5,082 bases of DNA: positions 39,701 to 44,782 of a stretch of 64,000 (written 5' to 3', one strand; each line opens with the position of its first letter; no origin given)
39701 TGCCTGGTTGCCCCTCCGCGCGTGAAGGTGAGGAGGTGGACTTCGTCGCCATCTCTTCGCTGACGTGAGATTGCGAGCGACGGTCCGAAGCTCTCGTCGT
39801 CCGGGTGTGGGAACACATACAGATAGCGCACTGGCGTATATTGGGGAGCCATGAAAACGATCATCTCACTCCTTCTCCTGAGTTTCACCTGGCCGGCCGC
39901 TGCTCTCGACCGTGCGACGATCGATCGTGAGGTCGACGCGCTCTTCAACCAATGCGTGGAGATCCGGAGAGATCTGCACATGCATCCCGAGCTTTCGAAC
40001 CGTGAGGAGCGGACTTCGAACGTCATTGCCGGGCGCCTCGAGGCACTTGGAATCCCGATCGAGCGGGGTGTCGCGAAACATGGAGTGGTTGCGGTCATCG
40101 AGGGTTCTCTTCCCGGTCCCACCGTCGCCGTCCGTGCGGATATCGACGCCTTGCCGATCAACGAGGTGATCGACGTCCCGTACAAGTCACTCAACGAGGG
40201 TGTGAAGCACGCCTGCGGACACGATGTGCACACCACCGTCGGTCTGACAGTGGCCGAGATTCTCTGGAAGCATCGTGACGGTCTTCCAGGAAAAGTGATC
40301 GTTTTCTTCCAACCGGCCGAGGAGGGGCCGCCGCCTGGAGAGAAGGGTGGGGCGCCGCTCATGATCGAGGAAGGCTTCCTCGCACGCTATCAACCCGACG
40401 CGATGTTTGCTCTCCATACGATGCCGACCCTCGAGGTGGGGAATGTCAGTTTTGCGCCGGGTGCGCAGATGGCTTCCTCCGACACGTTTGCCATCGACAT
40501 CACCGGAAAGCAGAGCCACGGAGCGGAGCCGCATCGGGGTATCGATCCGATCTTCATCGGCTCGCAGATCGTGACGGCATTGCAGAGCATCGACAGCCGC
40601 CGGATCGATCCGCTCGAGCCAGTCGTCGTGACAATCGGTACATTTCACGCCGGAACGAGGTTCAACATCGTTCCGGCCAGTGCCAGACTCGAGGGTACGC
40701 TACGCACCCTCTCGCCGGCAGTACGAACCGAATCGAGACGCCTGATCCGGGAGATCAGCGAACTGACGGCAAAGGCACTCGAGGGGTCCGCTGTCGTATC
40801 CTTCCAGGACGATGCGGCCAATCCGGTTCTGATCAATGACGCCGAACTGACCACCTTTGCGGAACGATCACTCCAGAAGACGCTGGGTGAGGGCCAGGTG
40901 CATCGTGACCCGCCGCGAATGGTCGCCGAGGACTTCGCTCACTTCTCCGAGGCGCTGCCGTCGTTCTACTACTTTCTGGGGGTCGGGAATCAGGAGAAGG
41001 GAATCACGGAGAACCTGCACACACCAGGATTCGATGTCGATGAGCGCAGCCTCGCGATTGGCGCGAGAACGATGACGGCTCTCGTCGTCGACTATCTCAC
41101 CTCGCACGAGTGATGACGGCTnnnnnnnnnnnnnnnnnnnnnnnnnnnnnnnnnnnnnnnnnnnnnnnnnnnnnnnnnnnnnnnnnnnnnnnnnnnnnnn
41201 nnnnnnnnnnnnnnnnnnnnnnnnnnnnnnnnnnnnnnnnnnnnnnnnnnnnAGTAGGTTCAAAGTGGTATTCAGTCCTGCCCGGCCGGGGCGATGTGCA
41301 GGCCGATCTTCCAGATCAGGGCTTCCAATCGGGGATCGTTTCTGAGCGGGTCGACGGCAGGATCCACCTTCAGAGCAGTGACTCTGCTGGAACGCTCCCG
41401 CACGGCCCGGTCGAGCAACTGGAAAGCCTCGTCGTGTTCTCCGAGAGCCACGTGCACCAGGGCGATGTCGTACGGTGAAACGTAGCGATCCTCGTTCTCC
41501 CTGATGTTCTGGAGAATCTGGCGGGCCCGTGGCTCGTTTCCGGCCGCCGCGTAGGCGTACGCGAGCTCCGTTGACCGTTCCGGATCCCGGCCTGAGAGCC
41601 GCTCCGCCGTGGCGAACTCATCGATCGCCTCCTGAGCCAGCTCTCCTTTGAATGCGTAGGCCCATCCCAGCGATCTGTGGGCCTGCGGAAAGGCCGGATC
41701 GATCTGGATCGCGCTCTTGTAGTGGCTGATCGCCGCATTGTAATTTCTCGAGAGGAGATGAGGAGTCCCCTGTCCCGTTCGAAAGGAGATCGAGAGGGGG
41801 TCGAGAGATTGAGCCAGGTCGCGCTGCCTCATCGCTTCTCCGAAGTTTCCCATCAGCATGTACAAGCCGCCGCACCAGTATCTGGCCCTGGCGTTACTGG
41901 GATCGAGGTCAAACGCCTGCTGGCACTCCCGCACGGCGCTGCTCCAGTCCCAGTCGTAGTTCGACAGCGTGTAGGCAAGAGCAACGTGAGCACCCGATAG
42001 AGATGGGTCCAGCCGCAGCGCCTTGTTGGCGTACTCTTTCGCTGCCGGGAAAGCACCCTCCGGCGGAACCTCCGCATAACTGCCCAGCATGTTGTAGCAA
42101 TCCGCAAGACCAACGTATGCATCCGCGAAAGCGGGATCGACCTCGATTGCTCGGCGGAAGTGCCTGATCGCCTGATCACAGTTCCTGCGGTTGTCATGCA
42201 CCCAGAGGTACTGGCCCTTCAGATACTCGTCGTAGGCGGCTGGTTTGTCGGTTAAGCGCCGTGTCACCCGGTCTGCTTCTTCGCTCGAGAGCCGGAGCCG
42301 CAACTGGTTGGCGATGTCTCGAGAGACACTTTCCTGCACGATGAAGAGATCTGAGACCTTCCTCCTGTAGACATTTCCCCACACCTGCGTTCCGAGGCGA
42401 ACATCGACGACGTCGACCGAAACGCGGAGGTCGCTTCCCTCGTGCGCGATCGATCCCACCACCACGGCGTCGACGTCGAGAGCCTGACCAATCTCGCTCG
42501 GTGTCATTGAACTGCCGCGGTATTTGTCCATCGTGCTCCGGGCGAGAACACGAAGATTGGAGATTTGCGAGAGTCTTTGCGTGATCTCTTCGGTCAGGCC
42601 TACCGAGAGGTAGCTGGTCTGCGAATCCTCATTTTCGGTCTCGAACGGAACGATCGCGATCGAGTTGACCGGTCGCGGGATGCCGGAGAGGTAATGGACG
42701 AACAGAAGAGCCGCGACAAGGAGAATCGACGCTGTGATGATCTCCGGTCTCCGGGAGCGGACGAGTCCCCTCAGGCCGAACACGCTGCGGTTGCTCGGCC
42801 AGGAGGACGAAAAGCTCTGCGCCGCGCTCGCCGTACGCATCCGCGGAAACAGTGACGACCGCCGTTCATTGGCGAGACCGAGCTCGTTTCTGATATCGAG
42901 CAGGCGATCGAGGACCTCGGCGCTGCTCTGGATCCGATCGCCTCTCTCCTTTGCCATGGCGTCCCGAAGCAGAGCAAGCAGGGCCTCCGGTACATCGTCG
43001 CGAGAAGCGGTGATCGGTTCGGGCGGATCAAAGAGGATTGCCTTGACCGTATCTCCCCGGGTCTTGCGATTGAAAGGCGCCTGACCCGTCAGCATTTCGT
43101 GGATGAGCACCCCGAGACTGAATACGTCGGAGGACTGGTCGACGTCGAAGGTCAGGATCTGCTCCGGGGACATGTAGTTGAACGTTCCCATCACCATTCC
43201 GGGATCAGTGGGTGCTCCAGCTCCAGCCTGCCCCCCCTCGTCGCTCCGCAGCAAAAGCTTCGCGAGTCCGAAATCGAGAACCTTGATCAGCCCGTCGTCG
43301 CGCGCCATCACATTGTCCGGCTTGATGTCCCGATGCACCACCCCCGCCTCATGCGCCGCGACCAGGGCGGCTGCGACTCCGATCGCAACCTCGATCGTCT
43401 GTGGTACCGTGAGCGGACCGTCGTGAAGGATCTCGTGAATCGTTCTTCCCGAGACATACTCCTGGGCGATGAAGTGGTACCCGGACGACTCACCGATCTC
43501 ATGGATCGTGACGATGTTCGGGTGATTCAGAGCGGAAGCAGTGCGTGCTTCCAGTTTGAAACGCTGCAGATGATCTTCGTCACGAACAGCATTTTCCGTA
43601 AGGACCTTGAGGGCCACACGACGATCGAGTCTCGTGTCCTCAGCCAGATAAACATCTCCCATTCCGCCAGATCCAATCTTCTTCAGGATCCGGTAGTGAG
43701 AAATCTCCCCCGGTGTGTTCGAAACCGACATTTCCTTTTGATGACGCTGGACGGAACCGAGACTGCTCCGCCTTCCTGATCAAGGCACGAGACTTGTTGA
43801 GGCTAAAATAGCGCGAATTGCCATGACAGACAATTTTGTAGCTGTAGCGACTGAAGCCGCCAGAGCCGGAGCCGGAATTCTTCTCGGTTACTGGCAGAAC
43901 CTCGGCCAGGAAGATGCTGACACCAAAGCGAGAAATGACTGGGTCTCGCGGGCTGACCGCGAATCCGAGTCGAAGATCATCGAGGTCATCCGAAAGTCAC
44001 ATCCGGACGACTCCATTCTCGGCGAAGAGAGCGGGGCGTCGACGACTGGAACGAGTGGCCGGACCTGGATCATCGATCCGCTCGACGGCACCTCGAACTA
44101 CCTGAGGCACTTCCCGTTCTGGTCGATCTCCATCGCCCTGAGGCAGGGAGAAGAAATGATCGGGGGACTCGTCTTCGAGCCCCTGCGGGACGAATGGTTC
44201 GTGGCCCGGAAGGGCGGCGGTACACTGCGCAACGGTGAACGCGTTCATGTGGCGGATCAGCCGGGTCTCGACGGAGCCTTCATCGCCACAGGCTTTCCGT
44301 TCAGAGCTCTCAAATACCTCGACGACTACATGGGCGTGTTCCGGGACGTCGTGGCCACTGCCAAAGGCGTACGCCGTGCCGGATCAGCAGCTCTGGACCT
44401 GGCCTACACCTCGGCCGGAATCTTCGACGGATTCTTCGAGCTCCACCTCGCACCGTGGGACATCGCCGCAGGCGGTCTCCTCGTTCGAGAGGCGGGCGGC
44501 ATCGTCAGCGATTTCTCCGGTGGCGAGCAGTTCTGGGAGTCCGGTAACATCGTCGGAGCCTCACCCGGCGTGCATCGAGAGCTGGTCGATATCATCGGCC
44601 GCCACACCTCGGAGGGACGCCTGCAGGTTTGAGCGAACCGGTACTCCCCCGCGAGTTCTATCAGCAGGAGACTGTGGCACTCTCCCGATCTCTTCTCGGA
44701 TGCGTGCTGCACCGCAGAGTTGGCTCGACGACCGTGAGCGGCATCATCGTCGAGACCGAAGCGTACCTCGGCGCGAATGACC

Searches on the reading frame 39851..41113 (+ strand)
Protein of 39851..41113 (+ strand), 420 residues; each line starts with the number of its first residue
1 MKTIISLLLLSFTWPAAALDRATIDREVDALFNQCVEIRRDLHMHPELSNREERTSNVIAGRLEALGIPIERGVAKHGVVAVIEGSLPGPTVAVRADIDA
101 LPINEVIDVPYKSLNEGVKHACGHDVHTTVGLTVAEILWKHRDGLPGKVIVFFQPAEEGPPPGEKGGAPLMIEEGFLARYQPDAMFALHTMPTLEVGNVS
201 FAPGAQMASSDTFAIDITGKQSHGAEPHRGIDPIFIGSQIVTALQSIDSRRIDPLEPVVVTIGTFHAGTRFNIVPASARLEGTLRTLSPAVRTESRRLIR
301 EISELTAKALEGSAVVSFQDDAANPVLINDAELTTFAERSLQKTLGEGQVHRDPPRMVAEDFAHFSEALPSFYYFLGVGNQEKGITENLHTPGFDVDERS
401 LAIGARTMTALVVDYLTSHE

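Call 40: search_protein_families(library=pfam, proteins=[window:39851-41113:+], max_evalue=0.00001)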
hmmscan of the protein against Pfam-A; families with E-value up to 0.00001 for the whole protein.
window:39851-41113:+ (420 aa): 2 families
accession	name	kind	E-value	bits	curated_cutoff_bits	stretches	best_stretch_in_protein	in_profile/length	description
PF01546.33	Peptidase_M20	-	8e-38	130.8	24.6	1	93-412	1-204/206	Peptidase family M20/M25/M40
PF07687.19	M20_dimer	-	6.7e-13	49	21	1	212-304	8-100/107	Peptidase dimerisation domain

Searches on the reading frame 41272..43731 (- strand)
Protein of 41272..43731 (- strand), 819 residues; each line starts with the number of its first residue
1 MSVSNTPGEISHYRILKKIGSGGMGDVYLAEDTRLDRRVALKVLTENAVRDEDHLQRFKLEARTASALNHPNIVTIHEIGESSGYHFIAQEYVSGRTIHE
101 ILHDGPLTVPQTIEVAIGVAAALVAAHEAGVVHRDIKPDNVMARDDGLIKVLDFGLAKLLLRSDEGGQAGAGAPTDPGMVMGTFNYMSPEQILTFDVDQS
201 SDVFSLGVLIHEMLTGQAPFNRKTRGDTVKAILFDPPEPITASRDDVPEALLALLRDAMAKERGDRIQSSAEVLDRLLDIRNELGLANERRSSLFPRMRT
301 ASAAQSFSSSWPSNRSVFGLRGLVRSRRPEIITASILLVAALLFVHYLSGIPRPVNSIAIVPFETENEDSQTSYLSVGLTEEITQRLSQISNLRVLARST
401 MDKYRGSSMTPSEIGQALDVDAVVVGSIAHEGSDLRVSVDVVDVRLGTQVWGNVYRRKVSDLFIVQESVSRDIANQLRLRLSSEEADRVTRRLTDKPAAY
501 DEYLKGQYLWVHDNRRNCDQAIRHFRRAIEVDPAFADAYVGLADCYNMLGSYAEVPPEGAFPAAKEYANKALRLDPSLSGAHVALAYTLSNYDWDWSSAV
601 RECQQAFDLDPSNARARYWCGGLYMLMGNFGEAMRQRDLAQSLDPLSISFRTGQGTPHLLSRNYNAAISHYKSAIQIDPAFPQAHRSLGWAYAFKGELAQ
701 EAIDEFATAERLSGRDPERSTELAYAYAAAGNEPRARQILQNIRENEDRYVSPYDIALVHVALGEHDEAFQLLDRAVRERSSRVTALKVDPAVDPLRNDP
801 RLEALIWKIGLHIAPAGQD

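Call 40: search_protein_families(library=pfam, proteins=[window:41272-43731:-], max_evalue=0.00001)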
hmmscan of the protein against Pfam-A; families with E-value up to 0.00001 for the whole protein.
window:41272-43731:- (819 aa): 12 families
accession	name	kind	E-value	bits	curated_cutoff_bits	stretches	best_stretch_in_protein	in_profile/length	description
PF00069.31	Pkinase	-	4.2e-46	157.9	31.7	1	13-268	1-253/263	Protein kinase domain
PF07714.23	PK_Tyr_Ser-Thr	-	9e-33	114.1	23.1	1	15-268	3-250/258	Protein tyrosine and serine/threonine kinase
PF13414.12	TPR_11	-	7.3e-24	83.6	26.8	1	663-693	9-39/42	TPR repeat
PF14559.12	TPR_19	-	8.1e-23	81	25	0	595-635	6-46/68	Tetratricopeptide repeat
PF13432.12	TPR_16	-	4.7e-15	56.1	32.7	1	514-554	9-49/65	Tetratricopeptide repeat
PF13431.12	TPR_17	-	8.6e-15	54.1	24.4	0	525-553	2-30/34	Tetratricopeptide repeat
PF00515.34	TPR_1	-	5.3e-14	51.8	27.8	0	662-680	15-33/34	Tetratricopeptide repeat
PF07719.23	TPR_2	-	2.5e-12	46.3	27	0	659-680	12-33/34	Tetratricopeptide repeat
PF13428.12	TPR_14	-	3e-11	43.3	23.5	0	507-544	6-43/44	Tetratricopeptide repeat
PF13181.12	TPR_8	-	5.4e-10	39.1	25.7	0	662-680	15-33/34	Tetratricopeptide repeat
PF12895.13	ANAPC3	-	3.4e-06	27.7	27.2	0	709-775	12-81/82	Anaphase-promoting complex, cyclosome, subunit 3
PF01636.29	APH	-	4e-06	27.2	23.2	0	121-158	160-198/239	Phosphotransferase enzyme family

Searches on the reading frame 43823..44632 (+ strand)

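Call 40: search_protein_families(library=pfam, proteins=[window:43823-44632:+], max_evalue=0.00001)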
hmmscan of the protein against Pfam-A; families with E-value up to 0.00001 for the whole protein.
window:43823-44632:+ (269 aa): 1 family
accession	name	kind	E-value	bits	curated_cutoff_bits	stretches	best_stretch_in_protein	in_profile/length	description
PF00459.30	Inositol_P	-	1.2e-59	202.4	27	1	3-254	3-261/271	Inositol monophosphatase family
